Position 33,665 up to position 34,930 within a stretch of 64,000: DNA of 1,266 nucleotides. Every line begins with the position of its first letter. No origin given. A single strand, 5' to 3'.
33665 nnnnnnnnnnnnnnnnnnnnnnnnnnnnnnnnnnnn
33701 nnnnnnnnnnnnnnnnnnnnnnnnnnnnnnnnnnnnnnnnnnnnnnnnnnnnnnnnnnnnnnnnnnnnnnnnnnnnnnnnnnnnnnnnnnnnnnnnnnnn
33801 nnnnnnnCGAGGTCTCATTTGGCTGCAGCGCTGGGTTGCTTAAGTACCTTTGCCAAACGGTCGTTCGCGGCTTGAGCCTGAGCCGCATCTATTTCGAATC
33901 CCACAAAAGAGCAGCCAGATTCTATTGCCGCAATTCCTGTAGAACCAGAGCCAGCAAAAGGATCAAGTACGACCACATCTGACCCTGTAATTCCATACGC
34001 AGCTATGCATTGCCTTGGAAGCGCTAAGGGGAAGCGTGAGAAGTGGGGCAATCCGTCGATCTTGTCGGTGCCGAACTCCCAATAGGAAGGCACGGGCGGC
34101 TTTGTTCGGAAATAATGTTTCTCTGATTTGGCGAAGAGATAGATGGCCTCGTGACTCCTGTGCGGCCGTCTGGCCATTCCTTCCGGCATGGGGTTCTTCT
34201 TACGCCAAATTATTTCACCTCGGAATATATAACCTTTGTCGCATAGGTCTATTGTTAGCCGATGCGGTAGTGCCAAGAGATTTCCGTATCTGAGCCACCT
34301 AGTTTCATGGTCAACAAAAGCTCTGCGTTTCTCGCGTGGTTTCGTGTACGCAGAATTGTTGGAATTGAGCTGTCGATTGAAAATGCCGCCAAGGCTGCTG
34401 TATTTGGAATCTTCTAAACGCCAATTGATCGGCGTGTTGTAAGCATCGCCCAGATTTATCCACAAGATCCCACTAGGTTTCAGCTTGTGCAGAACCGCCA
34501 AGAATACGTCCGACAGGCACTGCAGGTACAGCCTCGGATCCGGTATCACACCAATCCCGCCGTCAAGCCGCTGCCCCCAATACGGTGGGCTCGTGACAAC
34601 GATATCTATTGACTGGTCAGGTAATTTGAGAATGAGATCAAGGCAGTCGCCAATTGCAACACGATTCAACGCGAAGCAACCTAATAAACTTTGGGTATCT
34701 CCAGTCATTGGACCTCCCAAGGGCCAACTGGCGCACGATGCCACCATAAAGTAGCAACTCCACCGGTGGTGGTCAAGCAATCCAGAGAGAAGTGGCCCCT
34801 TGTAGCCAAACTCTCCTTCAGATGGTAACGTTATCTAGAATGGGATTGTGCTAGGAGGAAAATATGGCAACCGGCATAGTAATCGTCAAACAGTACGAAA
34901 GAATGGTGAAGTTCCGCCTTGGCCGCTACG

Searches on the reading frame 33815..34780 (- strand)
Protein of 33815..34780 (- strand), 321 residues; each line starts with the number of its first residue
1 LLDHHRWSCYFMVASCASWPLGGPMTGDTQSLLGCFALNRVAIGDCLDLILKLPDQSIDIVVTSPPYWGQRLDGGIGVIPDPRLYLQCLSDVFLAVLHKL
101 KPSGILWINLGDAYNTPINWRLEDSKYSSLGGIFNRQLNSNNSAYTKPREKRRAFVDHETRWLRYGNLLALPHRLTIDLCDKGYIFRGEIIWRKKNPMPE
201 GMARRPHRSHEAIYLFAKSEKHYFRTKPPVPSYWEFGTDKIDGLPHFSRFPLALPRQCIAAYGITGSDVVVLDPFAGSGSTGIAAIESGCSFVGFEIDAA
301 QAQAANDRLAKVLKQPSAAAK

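Call 3: search_protein_families(library=pfam, proteins=[window:33815-34780:-], max_evalue=1)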
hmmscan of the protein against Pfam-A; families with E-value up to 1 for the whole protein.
window:33815-34780:- (321 aa): 5 families
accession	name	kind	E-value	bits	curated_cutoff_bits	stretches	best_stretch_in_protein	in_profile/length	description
PF01555.25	N6_N4_Mtase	-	1e-31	111.1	26.7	1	58-306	1-220/221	DNA methylase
PF03602.21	Cons_hypoth95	-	0.0011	19.2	24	1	266-300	40-75/182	Conserved hypothetical protein 95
PF13847.12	Methyltransf_31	-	0.0055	16.8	27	1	267-311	3-50/145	Methyltransferase domain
PF01170.24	UPF0020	-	0.031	14.4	22.3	0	51-73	115-136/197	RMKL-like, methyltransferase domain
PF09445.16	Methyltransf_15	-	0.33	10.9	22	0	43-69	55-83/165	RNA cap guanine-N2 methyltransferase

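Call 4: search_protein_families(library=padloc, proteins=[window:33815-34780:-], max_evalue=1)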
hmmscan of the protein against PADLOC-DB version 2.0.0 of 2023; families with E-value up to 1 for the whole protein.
window:33815-34780:- (321 aa): 64 families (the best 25 are shown)
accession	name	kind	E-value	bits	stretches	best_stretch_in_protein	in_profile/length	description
PDLC03387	MTase_II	-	6.7e-53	177.7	1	38-313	11-279/289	Type II methyltransferase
PDLC03252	MTase_II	-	1.1e-29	101.9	1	41-312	93-356/365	Type II methyltransferase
PDLC03350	MTase_II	-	3.5e-28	96.9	2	232-315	220-301/312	Type II methyltransferase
PDLC03371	MTase_II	-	1.4e-25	88.4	2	179-314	107-257/260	Type II methyltransferase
PDLC03336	MTase_II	-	4.4e-25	86.6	3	41-115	31-108/421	Type II methyltransferase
PDLC03309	MTase_II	-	9.1e-23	78.7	2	74-306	121-340/353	Type II methyltransferase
PDLC03353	MTase_II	-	1.2e-22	78.7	1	41-313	12-254/260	Type II methyltransferase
PDLC03738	oMTase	-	7.8e-22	75.5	3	265-314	221-270/376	orphan methyltransferase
PDLC03216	MTase_II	-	3.1e-21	73.8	3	265-317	211-263/364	Type II methyltransferase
PDLC03228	MTase_II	-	5.4e-20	70.2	2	209-318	111-214/227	Type II methyltransferase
PDLC03320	MTase_II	-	3.2e-19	67.2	3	267-318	232-283/289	Type II methyltransferase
PDLC03303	MTase_II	-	5.2e-19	66.2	2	164-283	85-201/668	Type II methyltransferase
PDLC03295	MTase_II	-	1.1e-18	65.7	2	241-313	199-270/292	Type II methyltransferase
PDLC03283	MTase_II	-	2.8e-16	57.7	2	249-316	213-278/352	Type II methyltransferase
PDLC03299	MTase_II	-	4.4e-16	57.2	2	40-112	16-89/296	Type II methyltransferase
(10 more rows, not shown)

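Call 5: search_protein_families(library=ncbifam, proteins=[window:33815-34780:-], max_evalue=1)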
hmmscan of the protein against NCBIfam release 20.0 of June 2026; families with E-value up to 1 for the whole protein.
window:33815-34780:- (321 aa): 4 families
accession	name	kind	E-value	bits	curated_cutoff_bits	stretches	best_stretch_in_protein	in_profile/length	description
NF050803.1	DnaMtaseCcrMCaul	equivalog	3e-22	79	830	3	264-317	202-255/350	adenine-specific DNA-methyltransferase CcrM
NF010253.0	PRK13699.1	subfamily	1.3e-16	60.9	244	2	209-315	111-211/226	DNA methyltransferase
NF008572.0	PRK11524.1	equivalog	2.9e-11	43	292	2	246-301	195-248/294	adenine-specific DNA-methyltransferase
TIGR01177.1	TIGR01177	hypoth_equivalog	0.03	13.7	316.55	1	270-306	185-221/330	TIGR01177 family methyltransferase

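Call 62: search_protein_families(library=phrogs, proteins=[window:33815-34708:-], max_evalue=1)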
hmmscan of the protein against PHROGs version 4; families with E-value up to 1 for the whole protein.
window:33815-34708:- (297 aa): 13 families
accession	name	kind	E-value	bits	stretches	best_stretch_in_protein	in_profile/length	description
phrog_67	-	other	2e-49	170.3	1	20-296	129-354/743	DNA methyltransferase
phrog_498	-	other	8.3e-18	65.2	1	157-290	292-425/633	DNA methyltransferase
phrog_3008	-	other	4.8e-12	46.7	1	222-291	150-217/244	DNA methyltransferase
phrog_6025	-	other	1.7e-11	45.1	1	17-147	14-87/192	DNA methyltransferase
phrog_18146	-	other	3.7e-11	43.6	1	224-281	51-107/452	DNA methyltransferase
phrog_18293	-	other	1.9e-09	38.5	1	210-288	35-110/119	methyltransferase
phrog_12517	-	unknown function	8.5e-08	32.7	2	246-288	108-150/316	-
phrog_8769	-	other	2.6e-07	31.4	1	244-287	12-55/71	methyltransferase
phrog_23148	-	unknown function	1.3e-06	29.5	1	227-287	90-148/165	-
phrog_6952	-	other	2.8e-06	28.3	1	221-281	113-171/181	DNA methyltransferase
phrog_12862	-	unknown function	3.3e-05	24.8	1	15-43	3-31/149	-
phrog_23085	-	unknown function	0.00052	20.7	1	194-280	13-100/138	-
phrog_10183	-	other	0.014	14.7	0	244-273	116-145/889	DNA methyltransferase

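Call 75: find_homologous_proteins(query=window:33815-34708:-, max_evalue=1e-20)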
Query window:33815-34708:- (297 aa): 4131 proteins with E <= 1e-20 among 6893 candidates; the best 120 are listed.
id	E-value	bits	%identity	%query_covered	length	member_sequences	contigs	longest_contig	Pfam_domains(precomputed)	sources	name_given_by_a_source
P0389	1.9e-180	617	87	100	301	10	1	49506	PF01555.25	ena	-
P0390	2.8e-180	617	89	100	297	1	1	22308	PF01555.25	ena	-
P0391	8.7e-180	615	87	100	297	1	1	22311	PF01555.25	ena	-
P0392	6.7e-177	606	87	100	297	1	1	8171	PF01555.25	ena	-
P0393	1.2e-170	585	82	100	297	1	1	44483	PF01555.25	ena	-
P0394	1.9e-170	584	83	100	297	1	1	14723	PF01555.25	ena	-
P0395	8.8e-170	582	83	100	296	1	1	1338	PF01555.25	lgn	-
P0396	1.4e-169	582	82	100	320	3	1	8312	PF01555.25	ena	-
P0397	3.2e-168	577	84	98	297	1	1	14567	PF01555.25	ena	-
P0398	3.2e-167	574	80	100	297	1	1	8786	PF01555.25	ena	-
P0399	2.0e-164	565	80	100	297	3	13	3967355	PF01555.25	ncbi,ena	-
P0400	1.1e-163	562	80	99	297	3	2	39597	PF01555.25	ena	-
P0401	1.5e-163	562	80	100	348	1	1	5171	PF01555.25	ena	-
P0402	4.7e-163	560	79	100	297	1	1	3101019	PF01555.25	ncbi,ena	-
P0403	1.2e-162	559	79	100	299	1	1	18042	PF01555.25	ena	-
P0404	5.9e-162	556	79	100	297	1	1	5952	PF01555.25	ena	-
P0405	1.6e-161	555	79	100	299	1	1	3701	PF01555.25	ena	-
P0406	9.5e-161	553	81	97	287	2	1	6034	PF01555.25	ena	-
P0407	2.4e-160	551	79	100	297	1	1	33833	PF01555.25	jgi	-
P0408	1.3e-157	542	75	98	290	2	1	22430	PF01555.25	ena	-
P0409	9.0e-155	533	75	100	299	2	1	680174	PF01555.25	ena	-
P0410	9.2e-150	516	75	98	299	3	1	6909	PF01555.25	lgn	-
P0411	4.4e-146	504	71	100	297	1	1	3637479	PF01555.25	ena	-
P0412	2.1e-142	492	71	97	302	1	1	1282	PF01555.25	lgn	-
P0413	1.0e-128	447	68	93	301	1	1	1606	PF01555.25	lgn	-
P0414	5.7e-128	445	70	94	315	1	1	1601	PF01555.25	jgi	jgi:DNA modification methylase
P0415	4.8e-127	442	63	97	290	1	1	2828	PF01555.25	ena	-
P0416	4.8e-127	442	67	93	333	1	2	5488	PF01555.25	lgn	-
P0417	1.2e-126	441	64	97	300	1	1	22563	PF01555.25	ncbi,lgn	-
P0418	1.5e-126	440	67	94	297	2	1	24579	PF01555.25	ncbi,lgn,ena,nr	ncbi:MAG TPA: site-specific DNA-methyltransferase [Devosia sp.]|nr:site-specific DNA-methyltransfera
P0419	2.2e-126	440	64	95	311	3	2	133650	PF01555.25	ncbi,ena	-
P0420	2.5e-126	439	66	95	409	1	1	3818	PF13560.13,PF01555.25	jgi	jgi:DNA modification methylase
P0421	1.1e-125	437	66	96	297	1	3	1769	PF01555.25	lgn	-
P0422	1.8e-125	437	64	95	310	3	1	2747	PF01555.25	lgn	-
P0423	2.0e-125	436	62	97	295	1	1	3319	PF01555.25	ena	-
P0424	2.0e-125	436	62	97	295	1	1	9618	PF01555.25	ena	-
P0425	2.2e-125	436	66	97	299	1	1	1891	PF01555.25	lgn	-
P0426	2.3e-125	436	65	94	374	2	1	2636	PF01381.29,PF01555.25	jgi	-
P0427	2.5e-125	436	67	95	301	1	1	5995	PF01555.25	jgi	jgi:DNA modification methylase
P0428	2.8e-125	436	64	96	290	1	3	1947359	PF13847.13,PF01555.25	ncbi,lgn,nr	ncbi:MAG: site-specific DNA-methyltransferase [Alcaligenaceae bacterium]|nr:site-specific DNA-methyl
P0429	2.9e-125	436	63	97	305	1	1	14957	PF01555.25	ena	-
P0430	3.8e-125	436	66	94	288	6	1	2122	PF01555.25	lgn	-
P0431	4.1e-125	435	64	94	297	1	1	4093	PF01555.25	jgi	jgi:DNA modification methylase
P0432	4.1e-125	435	65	91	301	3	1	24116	PF01555.25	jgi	jgi:DNA modification methylase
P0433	4.2e-125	435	66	94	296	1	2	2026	PF01555.25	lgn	-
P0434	4.2e-125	435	66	94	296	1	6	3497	PF01555.25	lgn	-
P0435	4.2e-125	435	67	94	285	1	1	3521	PF01555.25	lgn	-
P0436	4.5e-125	435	63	98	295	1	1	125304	PF01555.25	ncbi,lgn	-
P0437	5.6e-125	435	67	94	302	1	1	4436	PF01555.25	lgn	-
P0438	6.6e-125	435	66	95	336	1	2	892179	PF01555.25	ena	-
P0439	7.6e-125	435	63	97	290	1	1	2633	PF01555.25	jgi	jgi:DNA modification methylase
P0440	8.9e-125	434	64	96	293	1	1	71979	PF01555.25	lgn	-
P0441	8.9e-125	434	64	94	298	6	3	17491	PF01555.25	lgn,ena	-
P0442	9.6e-125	434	64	95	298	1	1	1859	PF01555.25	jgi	-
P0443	9.6e-125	434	64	95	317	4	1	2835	PF01555.25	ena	-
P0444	1.1e-124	434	66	91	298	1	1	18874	PF01555.25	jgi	jgi:DNA modification methylase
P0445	1.1e-124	434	64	97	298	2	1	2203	PF01555.25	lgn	-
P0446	1.1e-124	434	65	95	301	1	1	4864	PF01555.25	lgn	-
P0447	1.2e-124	434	65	95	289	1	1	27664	PF01555.25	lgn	-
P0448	1.3e-124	434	64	95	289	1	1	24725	PF01555.25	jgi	jgi:DNA modification methylase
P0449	1.3e-124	434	64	95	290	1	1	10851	PF01555.25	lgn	-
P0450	1.4e-124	434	66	93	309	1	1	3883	PF01555.25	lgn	-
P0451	1.5e-124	434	65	94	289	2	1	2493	PF01555.25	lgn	-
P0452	1.6e-124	434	66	92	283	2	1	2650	PF01555.25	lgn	-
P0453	1.7e-124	433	67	94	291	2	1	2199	PF01555.25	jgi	-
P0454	1.7e-124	433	64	96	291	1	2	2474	PF01555.25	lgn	-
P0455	1.8e-124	433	65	94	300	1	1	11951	PF01555.25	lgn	-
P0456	1.8e-124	433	65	94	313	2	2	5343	PF01555.25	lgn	-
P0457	1.8e-124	433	63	96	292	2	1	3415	PF01555.25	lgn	-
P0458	1.9e-124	433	63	94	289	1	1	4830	PF01555.25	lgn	-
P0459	2.0e-124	433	63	96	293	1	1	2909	PF01555.25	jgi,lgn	jgi:DNA modification methylase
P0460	2.0e-124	433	66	97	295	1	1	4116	PF01555.25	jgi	jgi:DNA modification methylase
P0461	2.1e-124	433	68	93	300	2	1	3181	PF01555.25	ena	-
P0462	2.3e-124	433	64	96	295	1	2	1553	PF01555.25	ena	-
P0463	2.3e-124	433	65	97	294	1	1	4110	PF01555.25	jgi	jgi:DNA modification methylase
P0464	2.4e-124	433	65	97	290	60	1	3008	PF13847.13,PF01555.25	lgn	-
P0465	3.4e-124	432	66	93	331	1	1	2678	PF01555.25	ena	-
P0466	3.4e-124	432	63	97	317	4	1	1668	PF01555.25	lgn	-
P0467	3.6e-124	432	64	97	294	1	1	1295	PF01555.25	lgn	-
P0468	3.7e-124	432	66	94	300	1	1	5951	PF01555.25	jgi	jgi:DNA modification methylase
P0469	4.0e-124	432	64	96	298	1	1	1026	PF01555.25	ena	-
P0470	4.3e-124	432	65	95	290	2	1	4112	PF01555.25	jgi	jgi:DNA modification methylase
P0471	4.5e-124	432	63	97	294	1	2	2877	PF01555.25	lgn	-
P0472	4.5e-124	432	65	94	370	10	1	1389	PF01555.25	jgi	jgi:DNA modification methylase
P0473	4.7e-124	432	65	94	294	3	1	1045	PF01555.25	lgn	-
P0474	5.3e-124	432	63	95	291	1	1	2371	PF01555.25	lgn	-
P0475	5.4e-124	432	65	95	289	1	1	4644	PF01555.25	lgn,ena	-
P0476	5.6e-124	432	65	95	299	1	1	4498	PF01555.25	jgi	jgi:DNA modification methylase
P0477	6.4e-124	432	63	98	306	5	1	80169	PF01555.25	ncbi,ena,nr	ncbi:MAG TPA: site-specific DNA-methyltransferase [Steroidobacteraceae bacterium]|nr:site-specific D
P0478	6.8e-124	431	65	95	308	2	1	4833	PF01555.25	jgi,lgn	jgi:DNA modification methylase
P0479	7.0e-124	431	67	91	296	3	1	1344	PF01555.25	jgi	jgi:DNA modification methylase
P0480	7.4e-124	431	65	94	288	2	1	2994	PF01555.25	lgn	-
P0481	7.4e-124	431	65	94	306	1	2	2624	PF01555.25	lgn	-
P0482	8.3e-124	431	63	96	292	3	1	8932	PF01555.25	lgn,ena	-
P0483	8.4e-124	431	65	95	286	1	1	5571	PF01555.25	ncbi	-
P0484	9.2e-124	431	64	95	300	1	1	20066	PF01555.25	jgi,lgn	-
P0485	9.3e-124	431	64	96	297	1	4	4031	PF01555.25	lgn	-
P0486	9.7e-124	431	64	96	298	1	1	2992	PF01555.25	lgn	-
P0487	1.1e-123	431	63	98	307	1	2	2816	PF01555.25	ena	-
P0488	1.3e-123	431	64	94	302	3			PF01555.25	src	-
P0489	1.3e-123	431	64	97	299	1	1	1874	PF01555.25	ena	-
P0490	1.3e-123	431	65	95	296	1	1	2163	PF01170.25,PF01555.25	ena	-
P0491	1.4e-123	430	65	95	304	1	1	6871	PF01555.25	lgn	-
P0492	1.5e-123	430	64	94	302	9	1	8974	PF01555.25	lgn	-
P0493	1.7e-123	430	65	97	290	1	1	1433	PF01555.25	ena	-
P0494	1.7e-123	430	66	93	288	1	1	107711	PF01555.25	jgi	jgi:DNA modification methylase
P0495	1.7e-123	430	66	95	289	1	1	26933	PF01555.25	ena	-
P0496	1.9e-123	430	64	97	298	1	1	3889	PF01555.25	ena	-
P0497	2.0e-123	430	64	95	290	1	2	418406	PF01555.25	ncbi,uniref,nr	ncbi:DNA-methyltransferase [Nodosilinea sp. PGN35]|uniref:DNA-methyltransferase n=1 Tax=Nodosilinea 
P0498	2.0e-123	430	64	96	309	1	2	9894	PF01555.25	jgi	jgi:DNA modification methylase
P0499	2.4e-123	430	65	93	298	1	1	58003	PF01555.25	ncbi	-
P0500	2.6e-123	430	65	94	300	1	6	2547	PF01555.25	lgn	-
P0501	2.6e-123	430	64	97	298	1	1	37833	PF01555.25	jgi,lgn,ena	-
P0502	2.7e-123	430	65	95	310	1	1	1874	PF13847.13,PF01555.25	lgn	-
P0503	2.7e-123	430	66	95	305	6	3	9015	PF01555.25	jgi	jgi:DNA modification methylase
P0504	2.9e-123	429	65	94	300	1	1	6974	PF01555.25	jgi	jgi:DNA modification methylase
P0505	2.9e-123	429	67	91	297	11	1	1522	PF01170.25,PF01555.25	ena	-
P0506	3.0e-123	429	64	96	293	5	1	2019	PF01555.25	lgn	-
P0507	3.1e-123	429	63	96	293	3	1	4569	PF01555.25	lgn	-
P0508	3.1e-123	429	65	91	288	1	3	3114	PF01555.25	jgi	jgi:DNA modification methylase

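Call 76: find_encoding_contigs(protein=P0428, flank=3500, max_places=1)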
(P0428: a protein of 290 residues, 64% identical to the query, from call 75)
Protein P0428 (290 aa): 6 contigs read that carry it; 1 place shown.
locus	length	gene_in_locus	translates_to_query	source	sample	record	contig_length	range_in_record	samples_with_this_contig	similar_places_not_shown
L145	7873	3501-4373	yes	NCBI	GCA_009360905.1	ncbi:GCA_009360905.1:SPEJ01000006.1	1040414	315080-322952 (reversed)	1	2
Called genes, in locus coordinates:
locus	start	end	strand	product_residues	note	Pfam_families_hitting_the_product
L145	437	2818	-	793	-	PF09250:Prim-Pol, PF08707:PriCT_2, PF19263:DUF5906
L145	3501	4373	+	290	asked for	PF13847:Methyltransf_31 (faint), PF01555:N6_N4_Mtase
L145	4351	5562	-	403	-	PF13560:HTH_31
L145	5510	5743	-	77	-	PF12844:HTH_19, PF13560:HTH_31, PF13443:HTH_26 (weak), PF01381:HTH_3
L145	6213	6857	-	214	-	PF02798:GST_N, PF13417:GST_N_3, PF13409:GST_N_2, PF13410:GST_C_2 (faint)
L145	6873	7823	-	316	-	PF02401:LYTB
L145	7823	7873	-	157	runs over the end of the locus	PF00254:FKBP_C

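Call 77: find_encoding_contigs(protein=P0497, flank=3500, max_places=1)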
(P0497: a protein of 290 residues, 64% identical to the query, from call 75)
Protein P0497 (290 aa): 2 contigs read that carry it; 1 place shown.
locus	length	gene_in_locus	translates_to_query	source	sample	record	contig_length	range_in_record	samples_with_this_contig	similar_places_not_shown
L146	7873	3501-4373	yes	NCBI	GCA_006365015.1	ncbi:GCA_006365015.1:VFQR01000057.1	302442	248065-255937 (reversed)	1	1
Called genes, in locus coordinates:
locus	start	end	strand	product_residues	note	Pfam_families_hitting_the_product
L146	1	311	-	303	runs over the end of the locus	PF19459:DUF5996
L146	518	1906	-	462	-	PF00512:HisKA, PF02518:HATPase_c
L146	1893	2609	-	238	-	PF00072:Response_reg, PF00486:Trans_reg_C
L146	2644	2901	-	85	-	PF14384:BrnA_antitoxin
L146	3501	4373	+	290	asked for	PF01555:N6_N4_Mtase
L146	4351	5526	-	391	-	PF13560:HTH_31, PF18643:RE_BsaWI (weak)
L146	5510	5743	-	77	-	PF12844:HTH_19, PF13560:HTH_31, PF13443:HTH_26, PF01381:HTH_3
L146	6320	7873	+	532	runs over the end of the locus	PF25997:BSH_YhbJ (faint), PF25917:BSH_RND, PF25919:BSH_CusB (weak), PF25893:HH_CzcB (faint), PF25954:Beta-barrel_RND_2, PF25967:RND-MFP_C, PF25975:CzcB_C, PF25989:YknX_C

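Call 78: find_encoding_contigs(protein=P0419, flank=3500, max_places=1)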
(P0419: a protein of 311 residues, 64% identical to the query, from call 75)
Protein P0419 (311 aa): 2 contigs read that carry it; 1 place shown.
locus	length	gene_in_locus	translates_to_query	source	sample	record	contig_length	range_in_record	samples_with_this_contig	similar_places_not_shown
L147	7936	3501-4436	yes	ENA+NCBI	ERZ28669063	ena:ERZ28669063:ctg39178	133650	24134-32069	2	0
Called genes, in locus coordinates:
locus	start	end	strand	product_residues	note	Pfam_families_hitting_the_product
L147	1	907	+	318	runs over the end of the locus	PF12760:Zn_ribbon_IS1595, PF12762:DDE_Tnp_IS1595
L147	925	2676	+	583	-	PF10592:AIPR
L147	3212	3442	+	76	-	-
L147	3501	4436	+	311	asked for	PF01555:N6_N4_Mtase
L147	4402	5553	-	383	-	PF13560:HTH_31, PF01381:HTH_3 (weak)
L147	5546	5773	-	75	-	PF12844:HTH_19, PF13560:HTH_31, PF01381:HTH_3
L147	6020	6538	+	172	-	PF13676:TIR_2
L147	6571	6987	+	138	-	-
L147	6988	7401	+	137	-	PF08937:ThsB_TIR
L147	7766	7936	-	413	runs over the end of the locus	-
